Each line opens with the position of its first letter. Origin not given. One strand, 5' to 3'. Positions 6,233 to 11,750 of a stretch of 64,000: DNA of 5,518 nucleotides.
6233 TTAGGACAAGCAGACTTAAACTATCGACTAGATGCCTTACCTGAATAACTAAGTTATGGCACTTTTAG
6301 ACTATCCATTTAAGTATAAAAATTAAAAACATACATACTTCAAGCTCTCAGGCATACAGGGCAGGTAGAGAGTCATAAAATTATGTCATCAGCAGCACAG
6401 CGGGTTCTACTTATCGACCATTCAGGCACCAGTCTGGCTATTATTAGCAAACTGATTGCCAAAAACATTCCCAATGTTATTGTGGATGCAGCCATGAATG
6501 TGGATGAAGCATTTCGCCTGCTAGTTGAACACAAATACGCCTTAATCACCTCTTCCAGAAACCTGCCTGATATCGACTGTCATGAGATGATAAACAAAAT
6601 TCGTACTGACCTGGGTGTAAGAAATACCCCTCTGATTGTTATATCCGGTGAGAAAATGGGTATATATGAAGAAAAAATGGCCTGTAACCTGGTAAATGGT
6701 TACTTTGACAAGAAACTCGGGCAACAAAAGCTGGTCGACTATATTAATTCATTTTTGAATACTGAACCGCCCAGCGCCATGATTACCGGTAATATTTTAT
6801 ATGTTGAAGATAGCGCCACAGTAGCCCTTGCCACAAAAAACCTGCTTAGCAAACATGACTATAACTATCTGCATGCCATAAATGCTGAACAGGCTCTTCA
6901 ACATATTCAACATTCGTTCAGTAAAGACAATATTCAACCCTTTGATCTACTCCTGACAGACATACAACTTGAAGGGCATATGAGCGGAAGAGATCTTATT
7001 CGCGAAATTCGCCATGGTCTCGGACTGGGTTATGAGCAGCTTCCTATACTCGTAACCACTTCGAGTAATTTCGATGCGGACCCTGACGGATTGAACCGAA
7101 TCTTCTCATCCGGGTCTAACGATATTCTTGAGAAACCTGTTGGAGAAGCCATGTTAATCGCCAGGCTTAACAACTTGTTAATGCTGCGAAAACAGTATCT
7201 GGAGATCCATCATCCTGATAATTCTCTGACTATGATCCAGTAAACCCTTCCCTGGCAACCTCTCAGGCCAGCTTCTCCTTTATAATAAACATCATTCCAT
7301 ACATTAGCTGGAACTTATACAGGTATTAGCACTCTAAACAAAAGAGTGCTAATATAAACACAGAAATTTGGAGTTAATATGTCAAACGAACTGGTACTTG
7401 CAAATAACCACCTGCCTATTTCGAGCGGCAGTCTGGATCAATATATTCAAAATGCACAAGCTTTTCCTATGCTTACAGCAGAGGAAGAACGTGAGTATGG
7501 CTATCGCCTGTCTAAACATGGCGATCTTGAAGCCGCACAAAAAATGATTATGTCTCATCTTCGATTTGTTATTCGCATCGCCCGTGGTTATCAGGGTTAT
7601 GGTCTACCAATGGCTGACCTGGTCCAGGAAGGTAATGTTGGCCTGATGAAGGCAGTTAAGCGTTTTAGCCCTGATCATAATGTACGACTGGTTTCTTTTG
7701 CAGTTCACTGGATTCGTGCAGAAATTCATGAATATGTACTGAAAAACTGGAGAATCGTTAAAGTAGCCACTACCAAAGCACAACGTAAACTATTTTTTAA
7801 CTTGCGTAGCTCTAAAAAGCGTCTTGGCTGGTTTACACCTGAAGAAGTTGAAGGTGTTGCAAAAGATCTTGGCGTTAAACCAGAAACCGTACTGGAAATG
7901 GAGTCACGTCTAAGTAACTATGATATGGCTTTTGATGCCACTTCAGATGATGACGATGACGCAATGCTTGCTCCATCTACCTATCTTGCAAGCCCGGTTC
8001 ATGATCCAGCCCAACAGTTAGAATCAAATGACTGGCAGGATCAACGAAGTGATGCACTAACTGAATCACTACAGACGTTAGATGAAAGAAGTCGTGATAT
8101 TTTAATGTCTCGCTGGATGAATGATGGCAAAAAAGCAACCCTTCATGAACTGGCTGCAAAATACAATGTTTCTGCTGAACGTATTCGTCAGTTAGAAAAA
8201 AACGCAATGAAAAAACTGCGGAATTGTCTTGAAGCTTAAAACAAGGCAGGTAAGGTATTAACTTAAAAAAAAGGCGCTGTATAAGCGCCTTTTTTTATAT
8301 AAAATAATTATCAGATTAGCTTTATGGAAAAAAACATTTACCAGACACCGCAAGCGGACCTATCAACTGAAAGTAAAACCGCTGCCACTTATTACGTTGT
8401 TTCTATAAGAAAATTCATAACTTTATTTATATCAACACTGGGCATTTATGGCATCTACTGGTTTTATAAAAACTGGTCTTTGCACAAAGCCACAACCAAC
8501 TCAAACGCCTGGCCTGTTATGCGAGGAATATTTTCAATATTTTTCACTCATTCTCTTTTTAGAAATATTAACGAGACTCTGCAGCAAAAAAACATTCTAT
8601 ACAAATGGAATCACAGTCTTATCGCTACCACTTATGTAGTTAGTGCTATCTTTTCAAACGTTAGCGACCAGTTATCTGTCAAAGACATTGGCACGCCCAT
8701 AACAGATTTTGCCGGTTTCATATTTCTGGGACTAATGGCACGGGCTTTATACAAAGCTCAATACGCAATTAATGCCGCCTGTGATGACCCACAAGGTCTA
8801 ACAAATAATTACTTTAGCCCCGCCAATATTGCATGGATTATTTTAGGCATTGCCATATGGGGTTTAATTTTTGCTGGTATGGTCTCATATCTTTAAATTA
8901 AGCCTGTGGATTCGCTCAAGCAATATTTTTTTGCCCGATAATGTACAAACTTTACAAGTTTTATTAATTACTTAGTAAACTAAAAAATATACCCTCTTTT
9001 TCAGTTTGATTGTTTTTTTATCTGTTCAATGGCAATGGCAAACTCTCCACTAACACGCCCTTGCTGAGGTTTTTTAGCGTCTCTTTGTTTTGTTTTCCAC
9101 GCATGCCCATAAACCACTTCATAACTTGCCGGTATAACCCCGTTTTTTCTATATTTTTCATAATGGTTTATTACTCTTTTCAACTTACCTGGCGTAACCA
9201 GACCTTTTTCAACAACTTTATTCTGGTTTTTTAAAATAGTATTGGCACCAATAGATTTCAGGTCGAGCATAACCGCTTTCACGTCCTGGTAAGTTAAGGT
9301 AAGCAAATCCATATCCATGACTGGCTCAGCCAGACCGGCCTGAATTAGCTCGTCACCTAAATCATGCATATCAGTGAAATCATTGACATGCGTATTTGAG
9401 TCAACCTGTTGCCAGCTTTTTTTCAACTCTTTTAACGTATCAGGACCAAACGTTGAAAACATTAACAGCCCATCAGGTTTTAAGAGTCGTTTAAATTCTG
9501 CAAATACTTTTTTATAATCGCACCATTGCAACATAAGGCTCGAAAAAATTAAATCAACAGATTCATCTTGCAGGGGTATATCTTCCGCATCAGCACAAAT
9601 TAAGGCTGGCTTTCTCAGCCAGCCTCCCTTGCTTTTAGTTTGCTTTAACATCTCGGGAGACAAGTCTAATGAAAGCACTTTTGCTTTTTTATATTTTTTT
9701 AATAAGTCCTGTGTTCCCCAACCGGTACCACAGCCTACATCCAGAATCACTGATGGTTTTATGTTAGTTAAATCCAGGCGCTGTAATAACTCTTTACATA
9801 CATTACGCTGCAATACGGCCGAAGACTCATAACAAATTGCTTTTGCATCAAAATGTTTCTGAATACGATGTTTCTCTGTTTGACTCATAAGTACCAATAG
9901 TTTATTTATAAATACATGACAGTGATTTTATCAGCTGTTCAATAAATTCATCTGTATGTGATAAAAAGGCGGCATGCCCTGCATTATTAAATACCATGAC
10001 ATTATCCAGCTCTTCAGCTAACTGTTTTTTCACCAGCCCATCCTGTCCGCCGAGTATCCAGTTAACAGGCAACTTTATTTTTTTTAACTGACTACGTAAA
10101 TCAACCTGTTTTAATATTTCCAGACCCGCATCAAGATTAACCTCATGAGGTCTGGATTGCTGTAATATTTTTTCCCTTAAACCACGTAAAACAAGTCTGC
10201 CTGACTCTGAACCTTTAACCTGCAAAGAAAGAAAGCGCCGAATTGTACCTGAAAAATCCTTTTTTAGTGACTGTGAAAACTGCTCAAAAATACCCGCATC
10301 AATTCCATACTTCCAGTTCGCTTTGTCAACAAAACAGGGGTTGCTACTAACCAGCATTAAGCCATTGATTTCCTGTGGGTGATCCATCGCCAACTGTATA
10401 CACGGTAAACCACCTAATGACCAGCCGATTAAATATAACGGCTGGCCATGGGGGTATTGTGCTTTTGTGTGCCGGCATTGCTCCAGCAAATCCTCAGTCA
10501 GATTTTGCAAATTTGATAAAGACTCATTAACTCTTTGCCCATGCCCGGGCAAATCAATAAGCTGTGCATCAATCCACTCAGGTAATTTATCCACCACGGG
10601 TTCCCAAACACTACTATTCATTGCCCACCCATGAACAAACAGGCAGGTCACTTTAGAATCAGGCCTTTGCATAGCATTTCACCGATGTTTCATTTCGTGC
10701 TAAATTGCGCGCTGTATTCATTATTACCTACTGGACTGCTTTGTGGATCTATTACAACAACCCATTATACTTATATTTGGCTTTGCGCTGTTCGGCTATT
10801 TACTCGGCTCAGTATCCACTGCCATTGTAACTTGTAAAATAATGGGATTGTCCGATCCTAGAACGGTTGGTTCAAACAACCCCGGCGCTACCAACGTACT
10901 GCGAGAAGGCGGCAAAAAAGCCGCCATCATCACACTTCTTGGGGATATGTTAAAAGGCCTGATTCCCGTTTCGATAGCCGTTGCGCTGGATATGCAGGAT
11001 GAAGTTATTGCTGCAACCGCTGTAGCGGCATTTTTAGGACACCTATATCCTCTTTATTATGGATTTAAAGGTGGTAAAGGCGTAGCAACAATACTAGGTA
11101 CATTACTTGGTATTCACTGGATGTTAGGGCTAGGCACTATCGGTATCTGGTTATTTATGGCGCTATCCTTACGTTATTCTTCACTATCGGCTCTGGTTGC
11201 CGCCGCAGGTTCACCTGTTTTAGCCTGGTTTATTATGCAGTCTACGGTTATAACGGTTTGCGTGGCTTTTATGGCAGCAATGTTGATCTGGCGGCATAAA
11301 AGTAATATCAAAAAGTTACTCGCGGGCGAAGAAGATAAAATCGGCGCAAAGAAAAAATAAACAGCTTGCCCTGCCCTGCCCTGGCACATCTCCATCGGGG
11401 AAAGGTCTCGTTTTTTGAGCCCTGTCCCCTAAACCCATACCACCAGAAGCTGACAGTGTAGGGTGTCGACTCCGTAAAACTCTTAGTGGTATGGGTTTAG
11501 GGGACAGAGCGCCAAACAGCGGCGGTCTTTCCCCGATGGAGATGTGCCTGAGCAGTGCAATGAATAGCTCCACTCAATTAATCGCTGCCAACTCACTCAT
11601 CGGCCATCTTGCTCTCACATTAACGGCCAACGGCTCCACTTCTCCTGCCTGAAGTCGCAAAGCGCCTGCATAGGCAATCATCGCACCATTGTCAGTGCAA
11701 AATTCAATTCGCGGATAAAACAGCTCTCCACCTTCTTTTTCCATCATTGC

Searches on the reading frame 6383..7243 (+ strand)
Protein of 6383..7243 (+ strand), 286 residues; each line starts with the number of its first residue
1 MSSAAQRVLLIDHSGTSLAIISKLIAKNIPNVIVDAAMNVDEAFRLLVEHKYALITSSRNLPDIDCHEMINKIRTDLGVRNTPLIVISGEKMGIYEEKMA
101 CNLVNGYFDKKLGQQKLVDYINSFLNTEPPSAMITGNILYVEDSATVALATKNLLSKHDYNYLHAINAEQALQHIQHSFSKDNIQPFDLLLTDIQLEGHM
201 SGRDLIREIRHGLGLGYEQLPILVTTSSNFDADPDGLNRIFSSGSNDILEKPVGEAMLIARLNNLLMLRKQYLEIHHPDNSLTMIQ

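Call 63: search_protein_families(library=pfam, proteins=[window:6383-7243:+], max_evalue=0.00001)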
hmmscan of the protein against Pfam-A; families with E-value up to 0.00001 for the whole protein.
window:6383-7243:+ (286 aa): 1 family
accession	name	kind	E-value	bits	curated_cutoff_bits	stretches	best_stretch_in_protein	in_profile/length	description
PF00072.30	Response_reg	-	1.2e-24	87.1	30.2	2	138-262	1-110/111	Response regulator receiver domain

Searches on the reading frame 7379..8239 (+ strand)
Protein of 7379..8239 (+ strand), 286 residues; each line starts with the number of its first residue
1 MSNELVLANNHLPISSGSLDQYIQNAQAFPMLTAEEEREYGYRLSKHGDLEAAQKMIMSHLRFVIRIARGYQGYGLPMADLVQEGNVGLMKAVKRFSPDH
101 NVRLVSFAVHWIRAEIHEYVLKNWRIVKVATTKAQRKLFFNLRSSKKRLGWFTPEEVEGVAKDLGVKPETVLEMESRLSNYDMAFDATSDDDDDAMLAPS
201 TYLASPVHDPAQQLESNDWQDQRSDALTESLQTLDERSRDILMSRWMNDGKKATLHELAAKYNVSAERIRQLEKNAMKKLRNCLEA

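Call 63: search_protein_families(library=pfam, proteins=[window:7379-8239:+], max_evalue=0.00001)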
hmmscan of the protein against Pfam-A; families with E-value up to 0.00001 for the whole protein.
window:7379-8239:+ (286 aa): 2 families
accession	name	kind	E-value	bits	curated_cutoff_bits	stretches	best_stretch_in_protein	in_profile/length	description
PF04542.20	Sigma70_r2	-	8.2e-19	67.6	24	1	56-125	1-70/71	Sigma-70 region 2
PF04545.22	Sigma70_r4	-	1.7e-16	59.9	24.1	1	231-282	2-50/50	Sigma-70, region 4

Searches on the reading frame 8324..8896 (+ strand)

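Call 63: search_protein_families(library=pfam, proteins=[window:8324-8896:+], max_evalue=0.00001)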
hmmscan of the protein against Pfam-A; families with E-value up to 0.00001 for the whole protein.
window:8324-8896:+ (190 aa): 1 family
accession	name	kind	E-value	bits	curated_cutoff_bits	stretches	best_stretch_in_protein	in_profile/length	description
PF14018.11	DUF4234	-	1.5e-06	28.6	25.3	0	27-49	2-24/70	Domain of unknown function (DUF4234)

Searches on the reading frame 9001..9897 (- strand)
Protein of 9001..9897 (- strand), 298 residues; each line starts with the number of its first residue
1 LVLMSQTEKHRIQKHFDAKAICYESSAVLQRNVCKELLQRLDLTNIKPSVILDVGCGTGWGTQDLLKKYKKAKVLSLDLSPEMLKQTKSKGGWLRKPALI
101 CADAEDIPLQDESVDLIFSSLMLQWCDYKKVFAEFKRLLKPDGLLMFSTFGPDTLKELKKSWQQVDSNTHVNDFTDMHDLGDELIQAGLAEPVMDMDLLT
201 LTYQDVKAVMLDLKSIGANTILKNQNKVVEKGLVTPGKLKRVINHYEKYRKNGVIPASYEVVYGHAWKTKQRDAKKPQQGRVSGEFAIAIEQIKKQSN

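Call 63: search_protein_families(library=pfam, proteins=[window:9001-9897:-], max_evalue=0.00001)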
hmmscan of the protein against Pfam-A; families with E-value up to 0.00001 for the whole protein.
window:9001-9897:- (298 aa): 8 families
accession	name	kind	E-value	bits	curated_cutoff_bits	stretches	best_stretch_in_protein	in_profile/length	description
PF08241.18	Methyltransf_11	-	4.6e-25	88.5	21.2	1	52-147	1-95/95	Methyltransferase domain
PF13649.12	Methyltransf_25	-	3.3e-22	79.4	27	1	51-143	1-97/97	Methyltransferase domain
PF13847.12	Methyltransf_31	-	9.3e-17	61.5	27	1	50-168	6-128/145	Methyltransferase domain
PF13489.12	Methyltransf_23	-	7.7e-15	55.4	27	1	32-189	7-159/164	Methyltransferase domain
PF08242.18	Methyltransf_12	-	5e-13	50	30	1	52-145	1-98/98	Methyltransferase domain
PF01209.24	Ubie_methyltran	-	1.7e-12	47.7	20.1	1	44-164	44-168/233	ubiE/COQ5 methyltransferase family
PF02353.26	CMAS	-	1.9e-06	27.8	27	1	30-159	47-176/273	Mycolic acid cyclopropane synthetase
PF05148.21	Methyltransf_8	-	2.6e-06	27.9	27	0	48-146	73-155/219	Hypothetical methyltransferase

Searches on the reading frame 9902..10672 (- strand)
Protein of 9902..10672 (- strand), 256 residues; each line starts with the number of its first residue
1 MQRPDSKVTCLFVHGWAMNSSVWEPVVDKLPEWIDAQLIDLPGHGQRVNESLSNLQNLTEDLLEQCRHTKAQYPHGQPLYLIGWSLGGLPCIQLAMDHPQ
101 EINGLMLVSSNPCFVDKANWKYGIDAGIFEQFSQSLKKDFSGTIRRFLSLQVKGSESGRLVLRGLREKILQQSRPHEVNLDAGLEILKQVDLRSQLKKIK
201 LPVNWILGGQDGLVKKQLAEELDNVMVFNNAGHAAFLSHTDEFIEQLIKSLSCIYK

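Call 63: search_protein_families(library=pfam, proteins=[window:9902-10672:-], max_evalue=0.00001)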
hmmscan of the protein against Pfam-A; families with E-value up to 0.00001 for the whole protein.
window:9902-10672:- (256 aa): 4 families
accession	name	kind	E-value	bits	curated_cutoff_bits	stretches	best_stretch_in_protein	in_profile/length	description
PF00561.26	Abhydrolase_1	-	7.9e-20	72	25.8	1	11-239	4-244/245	alpha/beta hydrolase fold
PF12146.15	Hydrolase_4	-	7e-16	58.7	27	1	6-222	3-213/239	Serine aminopeptidase, S33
PF12697.13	Abhydrolase_6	-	2.5e-15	58.2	26.3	1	11-245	2-216/217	Alpha/beta hydrolase family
PF00975.26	Thioesterase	-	7e-06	26.8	26.4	0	19-89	12-78/226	Thioesterase domain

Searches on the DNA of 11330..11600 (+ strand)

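Call 71: search_rna_families(source=window, start=11330, end=11600, threshold=evalue, max_evalue=1)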
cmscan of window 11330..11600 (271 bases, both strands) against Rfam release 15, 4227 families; matches with E-value up to 1: 5.
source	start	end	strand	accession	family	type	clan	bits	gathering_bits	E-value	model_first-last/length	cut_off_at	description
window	11421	11508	-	RF00655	mir-28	Gene; miRNA;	CL00086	30.9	64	0.00035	1-78/78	no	mir-28 microRNA precursor family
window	11427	11503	-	RF03648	mir-9413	Gene; miRNA;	-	30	100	0.00029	1-68/68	no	mir-9413 microRNA precursor family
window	11418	11451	-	RF00612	SNORD75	Gene; snRNA; snoRNA; CD-box;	-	20.1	50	0.0054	1-62/62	no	Small nucleolar RNA SNORD75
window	11412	11517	-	RF00767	mir-150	Gene; miRNA;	-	19.4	55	0.13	1-82/82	no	mir-150 microRNA precursor family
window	11426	11503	+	RF00767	mir-150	Gene; miRNA;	-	18.3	55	0.25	1-82/82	no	mir-150 microRNA precursor family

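Call 73: search_dna_similar(query=window:11365-11565:+, collection=plasmids, mode=distant, max_rows=10)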
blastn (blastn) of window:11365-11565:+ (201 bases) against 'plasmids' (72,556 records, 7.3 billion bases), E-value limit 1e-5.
No match.
